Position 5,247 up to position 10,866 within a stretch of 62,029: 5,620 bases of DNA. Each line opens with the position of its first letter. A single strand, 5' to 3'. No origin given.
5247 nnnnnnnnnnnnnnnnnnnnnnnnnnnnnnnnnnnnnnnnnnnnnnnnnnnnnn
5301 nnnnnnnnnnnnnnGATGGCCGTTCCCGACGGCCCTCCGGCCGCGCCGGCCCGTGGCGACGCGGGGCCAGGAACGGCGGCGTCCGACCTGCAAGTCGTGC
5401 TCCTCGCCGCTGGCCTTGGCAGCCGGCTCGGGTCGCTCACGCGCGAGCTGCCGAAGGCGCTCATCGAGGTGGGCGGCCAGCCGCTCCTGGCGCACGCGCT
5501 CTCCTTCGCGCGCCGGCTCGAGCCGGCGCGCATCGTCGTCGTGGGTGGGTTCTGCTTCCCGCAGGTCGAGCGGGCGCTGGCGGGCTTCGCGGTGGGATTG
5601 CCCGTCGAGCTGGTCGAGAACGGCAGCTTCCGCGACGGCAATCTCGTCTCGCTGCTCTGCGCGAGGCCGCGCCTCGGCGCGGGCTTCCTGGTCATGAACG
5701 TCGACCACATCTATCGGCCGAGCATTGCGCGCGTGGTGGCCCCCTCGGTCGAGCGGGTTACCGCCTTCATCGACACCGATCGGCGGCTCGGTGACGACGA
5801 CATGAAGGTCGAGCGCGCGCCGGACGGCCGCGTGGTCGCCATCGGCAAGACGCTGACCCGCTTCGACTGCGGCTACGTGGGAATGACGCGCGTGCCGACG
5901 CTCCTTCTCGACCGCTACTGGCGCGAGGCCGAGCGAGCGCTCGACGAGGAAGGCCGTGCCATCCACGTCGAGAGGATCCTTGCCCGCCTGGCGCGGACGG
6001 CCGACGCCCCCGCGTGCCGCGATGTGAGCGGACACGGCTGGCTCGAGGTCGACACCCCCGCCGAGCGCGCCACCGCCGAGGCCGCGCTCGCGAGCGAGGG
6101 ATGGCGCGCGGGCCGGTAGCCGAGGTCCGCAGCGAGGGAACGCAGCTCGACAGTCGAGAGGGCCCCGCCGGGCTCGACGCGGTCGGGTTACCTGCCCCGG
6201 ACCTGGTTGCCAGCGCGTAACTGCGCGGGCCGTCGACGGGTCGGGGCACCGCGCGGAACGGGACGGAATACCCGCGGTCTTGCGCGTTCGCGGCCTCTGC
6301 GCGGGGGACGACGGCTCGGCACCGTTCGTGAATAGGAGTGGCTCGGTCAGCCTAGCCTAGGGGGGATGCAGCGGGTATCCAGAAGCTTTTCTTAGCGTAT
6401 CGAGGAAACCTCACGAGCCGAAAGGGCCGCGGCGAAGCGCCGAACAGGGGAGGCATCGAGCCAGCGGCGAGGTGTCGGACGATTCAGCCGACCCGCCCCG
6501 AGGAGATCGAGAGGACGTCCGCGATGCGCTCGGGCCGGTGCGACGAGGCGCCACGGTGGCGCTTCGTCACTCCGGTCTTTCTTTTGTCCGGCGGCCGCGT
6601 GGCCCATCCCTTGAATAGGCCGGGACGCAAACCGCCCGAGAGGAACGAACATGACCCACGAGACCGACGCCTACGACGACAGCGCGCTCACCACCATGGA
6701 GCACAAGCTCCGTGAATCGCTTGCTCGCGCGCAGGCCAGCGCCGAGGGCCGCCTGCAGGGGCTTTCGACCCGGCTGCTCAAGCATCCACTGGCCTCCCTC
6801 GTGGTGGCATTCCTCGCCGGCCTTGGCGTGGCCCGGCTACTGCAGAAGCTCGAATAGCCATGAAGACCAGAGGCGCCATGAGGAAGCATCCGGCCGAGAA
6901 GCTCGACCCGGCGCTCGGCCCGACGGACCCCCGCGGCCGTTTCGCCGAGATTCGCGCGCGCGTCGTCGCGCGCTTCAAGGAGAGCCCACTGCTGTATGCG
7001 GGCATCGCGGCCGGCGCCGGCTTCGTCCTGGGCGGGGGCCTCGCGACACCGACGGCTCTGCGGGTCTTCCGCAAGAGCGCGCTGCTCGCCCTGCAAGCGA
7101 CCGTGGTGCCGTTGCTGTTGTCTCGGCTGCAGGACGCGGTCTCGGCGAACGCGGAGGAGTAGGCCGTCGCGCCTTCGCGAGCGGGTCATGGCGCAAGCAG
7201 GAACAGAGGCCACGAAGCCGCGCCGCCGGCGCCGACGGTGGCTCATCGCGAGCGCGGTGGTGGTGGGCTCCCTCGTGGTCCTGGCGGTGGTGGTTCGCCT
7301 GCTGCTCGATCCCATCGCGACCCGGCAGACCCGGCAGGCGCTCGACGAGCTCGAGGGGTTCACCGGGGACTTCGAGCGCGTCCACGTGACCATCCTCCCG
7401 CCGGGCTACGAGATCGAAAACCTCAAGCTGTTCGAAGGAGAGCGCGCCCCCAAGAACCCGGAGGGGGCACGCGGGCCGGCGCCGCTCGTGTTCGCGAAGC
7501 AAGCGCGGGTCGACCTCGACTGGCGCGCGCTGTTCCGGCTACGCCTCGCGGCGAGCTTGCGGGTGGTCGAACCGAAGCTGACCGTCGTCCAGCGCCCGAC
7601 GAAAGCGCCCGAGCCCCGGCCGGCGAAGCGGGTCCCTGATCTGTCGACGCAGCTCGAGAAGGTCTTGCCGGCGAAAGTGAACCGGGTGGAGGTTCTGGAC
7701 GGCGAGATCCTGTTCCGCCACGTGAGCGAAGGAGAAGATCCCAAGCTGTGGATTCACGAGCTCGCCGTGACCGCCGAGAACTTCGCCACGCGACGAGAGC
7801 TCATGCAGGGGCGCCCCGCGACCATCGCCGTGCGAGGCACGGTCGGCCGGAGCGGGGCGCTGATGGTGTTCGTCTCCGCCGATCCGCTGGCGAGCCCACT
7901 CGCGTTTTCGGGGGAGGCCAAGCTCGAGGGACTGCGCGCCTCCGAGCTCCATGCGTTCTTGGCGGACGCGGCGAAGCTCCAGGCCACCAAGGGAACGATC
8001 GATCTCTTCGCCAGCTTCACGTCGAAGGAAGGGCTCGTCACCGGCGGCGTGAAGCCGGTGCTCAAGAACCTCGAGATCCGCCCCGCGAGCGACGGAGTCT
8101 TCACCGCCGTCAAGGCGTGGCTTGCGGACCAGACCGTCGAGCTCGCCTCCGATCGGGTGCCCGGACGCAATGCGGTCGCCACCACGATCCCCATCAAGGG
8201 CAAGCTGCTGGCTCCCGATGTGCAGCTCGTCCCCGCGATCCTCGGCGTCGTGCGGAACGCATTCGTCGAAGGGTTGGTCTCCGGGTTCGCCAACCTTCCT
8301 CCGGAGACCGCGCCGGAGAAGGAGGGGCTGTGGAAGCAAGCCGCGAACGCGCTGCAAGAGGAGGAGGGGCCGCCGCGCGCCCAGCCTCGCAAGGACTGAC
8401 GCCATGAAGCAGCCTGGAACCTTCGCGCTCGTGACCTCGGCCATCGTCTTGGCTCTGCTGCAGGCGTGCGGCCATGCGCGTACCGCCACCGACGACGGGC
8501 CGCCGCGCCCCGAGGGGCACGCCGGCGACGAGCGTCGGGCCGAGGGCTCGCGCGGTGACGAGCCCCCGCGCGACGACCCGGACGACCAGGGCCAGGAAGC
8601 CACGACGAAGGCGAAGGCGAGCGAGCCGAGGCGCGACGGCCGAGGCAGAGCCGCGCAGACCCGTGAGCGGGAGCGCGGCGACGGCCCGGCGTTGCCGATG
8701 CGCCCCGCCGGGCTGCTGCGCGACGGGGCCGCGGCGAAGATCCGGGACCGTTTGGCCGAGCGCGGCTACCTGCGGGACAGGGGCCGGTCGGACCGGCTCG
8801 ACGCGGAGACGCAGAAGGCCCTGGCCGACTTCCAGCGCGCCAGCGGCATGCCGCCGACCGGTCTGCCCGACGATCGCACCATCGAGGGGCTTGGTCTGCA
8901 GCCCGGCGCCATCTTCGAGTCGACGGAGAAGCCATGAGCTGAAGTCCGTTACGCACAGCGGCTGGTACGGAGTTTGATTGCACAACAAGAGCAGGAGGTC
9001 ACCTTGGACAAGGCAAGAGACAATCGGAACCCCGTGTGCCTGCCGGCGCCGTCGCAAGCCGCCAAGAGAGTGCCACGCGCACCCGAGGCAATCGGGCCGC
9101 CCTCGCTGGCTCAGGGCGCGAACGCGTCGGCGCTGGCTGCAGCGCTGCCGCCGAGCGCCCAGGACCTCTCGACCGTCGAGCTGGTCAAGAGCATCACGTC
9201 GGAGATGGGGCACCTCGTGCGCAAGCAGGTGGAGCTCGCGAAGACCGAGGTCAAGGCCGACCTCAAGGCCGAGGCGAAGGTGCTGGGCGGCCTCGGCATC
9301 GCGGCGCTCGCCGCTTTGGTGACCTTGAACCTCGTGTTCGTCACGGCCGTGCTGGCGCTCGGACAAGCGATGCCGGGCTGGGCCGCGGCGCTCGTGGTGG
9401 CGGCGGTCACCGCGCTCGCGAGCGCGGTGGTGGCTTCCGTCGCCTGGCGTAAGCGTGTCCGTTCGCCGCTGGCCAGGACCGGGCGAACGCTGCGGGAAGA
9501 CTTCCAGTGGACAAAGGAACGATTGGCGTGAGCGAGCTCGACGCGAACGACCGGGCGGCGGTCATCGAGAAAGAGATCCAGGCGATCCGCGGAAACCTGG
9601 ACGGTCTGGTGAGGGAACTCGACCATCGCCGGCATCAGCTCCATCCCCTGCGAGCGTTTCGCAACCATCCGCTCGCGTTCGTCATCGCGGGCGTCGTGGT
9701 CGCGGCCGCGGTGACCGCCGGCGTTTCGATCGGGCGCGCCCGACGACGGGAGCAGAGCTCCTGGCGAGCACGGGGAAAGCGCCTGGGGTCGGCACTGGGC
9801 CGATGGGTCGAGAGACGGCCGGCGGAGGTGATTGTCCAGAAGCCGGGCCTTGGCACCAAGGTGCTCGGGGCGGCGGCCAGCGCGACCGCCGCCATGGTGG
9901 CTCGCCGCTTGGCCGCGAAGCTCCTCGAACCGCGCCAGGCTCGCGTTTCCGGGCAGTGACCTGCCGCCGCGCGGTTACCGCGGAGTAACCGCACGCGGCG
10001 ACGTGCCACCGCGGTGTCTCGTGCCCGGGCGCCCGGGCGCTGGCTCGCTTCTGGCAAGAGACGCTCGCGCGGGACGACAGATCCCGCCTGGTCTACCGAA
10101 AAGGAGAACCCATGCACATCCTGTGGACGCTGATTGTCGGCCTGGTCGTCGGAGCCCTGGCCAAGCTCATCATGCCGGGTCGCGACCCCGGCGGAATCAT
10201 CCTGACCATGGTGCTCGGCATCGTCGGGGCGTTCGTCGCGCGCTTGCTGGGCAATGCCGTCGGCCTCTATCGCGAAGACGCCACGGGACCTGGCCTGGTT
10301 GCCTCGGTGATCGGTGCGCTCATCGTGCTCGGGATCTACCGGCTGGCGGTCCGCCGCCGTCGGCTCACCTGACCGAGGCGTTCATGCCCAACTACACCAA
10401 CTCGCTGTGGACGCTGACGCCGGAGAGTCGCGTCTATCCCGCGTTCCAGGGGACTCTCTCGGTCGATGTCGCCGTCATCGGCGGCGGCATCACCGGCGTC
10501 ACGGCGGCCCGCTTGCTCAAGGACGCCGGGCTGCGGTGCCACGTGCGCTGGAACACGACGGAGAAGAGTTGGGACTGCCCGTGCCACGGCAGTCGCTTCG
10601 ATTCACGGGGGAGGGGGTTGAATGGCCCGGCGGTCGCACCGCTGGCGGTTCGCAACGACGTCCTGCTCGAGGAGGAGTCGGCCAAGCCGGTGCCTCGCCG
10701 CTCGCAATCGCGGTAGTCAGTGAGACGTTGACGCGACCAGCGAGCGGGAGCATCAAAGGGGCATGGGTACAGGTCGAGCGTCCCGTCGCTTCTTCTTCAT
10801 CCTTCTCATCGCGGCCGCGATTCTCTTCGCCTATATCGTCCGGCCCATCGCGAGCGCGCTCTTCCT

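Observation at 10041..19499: Cluster of sigma54-type promoters around an orphan sigma54 activator: a candidate stress/NHEJ regulon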

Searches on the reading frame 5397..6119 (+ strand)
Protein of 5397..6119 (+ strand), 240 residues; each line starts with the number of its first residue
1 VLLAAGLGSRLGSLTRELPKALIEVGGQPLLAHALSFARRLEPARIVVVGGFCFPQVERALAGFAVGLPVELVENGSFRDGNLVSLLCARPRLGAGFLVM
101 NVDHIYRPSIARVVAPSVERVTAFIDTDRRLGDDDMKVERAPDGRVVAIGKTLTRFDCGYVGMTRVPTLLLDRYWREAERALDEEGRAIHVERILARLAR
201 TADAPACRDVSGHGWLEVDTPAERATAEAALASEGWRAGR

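Call 11: search_protein_families(library=pfam, proteins=[window:5397-6119:+])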
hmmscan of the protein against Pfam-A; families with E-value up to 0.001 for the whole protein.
window:5397-6119:+ (240 aa): 3 families
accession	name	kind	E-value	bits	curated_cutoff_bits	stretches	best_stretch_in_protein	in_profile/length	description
PF12804.13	NTP_transf_3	-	7.6e-15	55.9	27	1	2-182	3-145/160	MobA-like NTP transferase domain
PF00483.29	NTP_transferase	-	2.7e-06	27.6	21.2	1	1-115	3-122/245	Nucleotidyl transferase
PF01128.25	IspD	-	0.00021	21.6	27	1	2-83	5-81/221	2-C-methyl-D-erythritol 4-phosphate cytidylyltransferase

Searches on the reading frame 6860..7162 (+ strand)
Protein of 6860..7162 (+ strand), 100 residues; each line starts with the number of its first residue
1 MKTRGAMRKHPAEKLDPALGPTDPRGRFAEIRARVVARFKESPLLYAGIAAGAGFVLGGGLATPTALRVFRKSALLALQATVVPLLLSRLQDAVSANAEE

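Call 11: search_protein_families(library=pfam, proteins=[window:6860-7162:+])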
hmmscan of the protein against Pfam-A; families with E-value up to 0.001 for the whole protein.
window:6860-7162:+ (100 aa): 0 families

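Call 46: search_protein_families(library=pfam, max_evalue=1, proteins=[window:6860-7162:+])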
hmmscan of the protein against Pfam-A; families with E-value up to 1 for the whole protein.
window:6860-7162:+ (100 aa): 1 family
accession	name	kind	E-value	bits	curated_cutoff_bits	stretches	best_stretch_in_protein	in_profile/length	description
PF19029.5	DUF883_C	-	0.059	13.5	27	1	42-58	8-24/30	DUF883 C-terminal glycine zipper region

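Call 74: search_protein_families(library=ncbifam, max_evalue=0.01, proteins=[window:6860-7162:+])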
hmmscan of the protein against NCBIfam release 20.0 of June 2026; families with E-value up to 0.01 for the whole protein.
window:6860-7162:+ (100 aa): 0 families

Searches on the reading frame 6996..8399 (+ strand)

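Call 11: search_protein_families(library=pfam, proteins=[window:6996-8399:+])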
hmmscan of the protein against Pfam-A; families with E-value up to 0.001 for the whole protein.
window:6996-8399:+ (467 aa): 1 family
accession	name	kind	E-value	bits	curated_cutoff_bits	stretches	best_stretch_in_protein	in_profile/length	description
PF05359.17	DUF748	-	4.7e-19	68.4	50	1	72-384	7-301/1037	Domain of Unknown Function (DUF748)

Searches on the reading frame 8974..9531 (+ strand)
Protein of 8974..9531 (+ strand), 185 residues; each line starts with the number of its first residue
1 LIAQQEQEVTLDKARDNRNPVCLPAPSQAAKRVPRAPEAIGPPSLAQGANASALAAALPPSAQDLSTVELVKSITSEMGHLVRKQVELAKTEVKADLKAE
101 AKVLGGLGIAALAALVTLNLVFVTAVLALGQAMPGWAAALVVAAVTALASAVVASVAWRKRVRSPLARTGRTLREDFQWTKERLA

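Call 11: search_protein_families(library=pfam, proteins=[window:8974-9531:+])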
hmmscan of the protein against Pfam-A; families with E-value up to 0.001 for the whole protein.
window:8974-9531:+ (185 aa): 1 family
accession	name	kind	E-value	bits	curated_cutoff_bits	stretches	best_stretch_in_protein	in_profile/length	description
PF07332.16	Phage_holin_3_6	-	5.3e-23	81.7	28.4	1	69-181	2-116/116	Putative Actinobacterial Holin-X, holin superfamily III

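Call 46: search_protein_families(library=pfam, max_evalue=1, proteins=[window:9004-9531:+])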
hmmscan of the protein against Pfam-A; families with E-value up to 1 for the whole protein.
window:9004-9531:+ (175 aa): 4 families
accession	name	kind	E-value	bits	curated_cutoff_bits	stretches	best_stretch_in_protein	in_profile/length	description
PF07332.16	Phage_holin_3_6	-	4.6e-23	81.9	28.4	1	59-171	2-116/116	Putative Actinobacterial Holin-X, holin superfamily III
PF12666.12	PrgI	-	0.002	19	27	1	83-140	2-63/91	PrgI family protein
PF21291.3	CYNS_N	-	0.3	11.5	27.1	1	89-136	9-55/69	Cyanate hydratase, N-terminal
PF20988.2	SidF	-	0.53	8.7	27.1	1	85-141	678-734/839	Phosphoinositide phosphatase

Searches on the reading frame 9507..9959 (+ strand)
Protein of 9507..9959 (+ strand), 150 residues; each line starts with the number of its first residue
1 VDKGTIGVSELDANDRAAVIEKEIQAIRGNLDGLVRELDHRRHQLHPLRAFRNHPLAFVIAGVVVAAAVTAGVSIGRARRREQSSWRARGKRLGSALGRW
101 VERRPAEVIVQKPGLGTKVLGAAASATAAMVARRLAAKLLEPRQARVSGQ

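Call 11: search_protein_families(library=pfam, proteins=[window:9507-9959:+])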
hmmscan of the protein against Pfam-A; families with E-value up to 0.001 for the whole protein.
window:9507-9959:+ (150 aa): 0 families

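Call 46: search_protein_families(library=pfam, max_evalue=1, proteins=[window:9507-9959:+])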
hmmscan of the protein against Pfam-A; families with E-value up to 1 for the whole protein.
window:9507-9959:+ (150 aa): 2 families
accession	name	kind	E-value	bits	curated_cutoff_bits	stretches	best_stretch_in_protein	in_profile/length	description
PF08663.15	HalX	-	0.11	13.4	23.2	1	9-41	29-61/68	HalX domain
PF00523.23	Fusion_gly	-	0.22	10.2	29.8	1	57-83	94-120/487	Fusion glycoprotein F0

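Call 74: search_protein_families(library=ncbifam, max_evalue=0.01, proteins=[window:9507-9959:+])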
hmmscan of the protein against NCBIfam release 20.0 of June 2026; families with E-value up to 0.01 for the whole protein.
window:9507-9959:+ (150 aa): 0 families

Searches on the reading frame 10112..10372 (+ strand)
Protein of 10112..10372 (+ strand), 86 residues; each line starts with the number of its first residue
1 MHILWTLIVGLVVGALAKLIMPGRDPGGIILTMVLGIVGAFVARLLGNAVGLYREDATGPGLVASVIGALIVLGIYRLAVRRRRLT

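Call 10: search_protein_families(library=pfam, proteins=[window:10112-10372:+])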
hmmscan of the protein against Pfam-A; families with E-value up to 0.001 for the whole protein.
window:10112-10372:+ (86 aa): 1 family
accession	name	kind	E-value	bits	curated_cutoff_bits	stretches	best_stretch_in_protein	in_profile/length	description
PF04226.18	Transgly_assoc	-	5.7e-11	42.9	25.3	1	33-80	1-48/49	Transglycosylase associated protein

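Call 74: search_protein_families(library=ncbifam, max_evalue=0.01, proteins=[window:10112-10372:+])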
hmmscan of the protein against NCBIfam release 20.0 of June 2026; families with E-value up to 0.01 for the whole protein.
window:10112-10372:+ (86 aa): 1 family
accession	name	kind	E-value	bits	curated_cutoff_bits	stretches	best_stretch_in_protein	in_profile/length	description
NF007771.0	PRK10457.1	equivalog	4e-16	59.3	129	1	1-77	1-78/82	hypothetical protein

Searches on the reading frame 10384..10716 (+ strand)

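Call 10: search_protein_families(library=pfam, proteins=[window:10384-10716:+])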
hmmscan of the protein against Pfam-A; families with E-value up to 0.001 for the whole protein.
window:10384-10716:+ (110 aa): 5 families
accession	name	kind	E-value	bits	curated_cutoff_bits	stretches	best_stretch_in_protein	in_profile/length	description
PF01494.25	FAD_binding_3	-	0.00021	21.1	22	1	27-54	2-29/349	FAD binding domain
PF00355.32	Rieske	-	0.00026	21.3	20.3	1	59-88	55-85/88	Rieske [2Fe-2S] domain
PF01266.30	DAO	-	0.00034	20.7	27.9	1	28-52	1-25/353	FAD dependent oxidoreductase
PF13450.12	NAD_binding_8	-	0.0006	20.5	21.9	0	31-54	1-24/68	NAD(P)-binding Rossmann-like domain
PF01134.28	GIDA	-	0.00088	18.9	22.1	1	28-70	1-43/391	Glucose inhibited division protein A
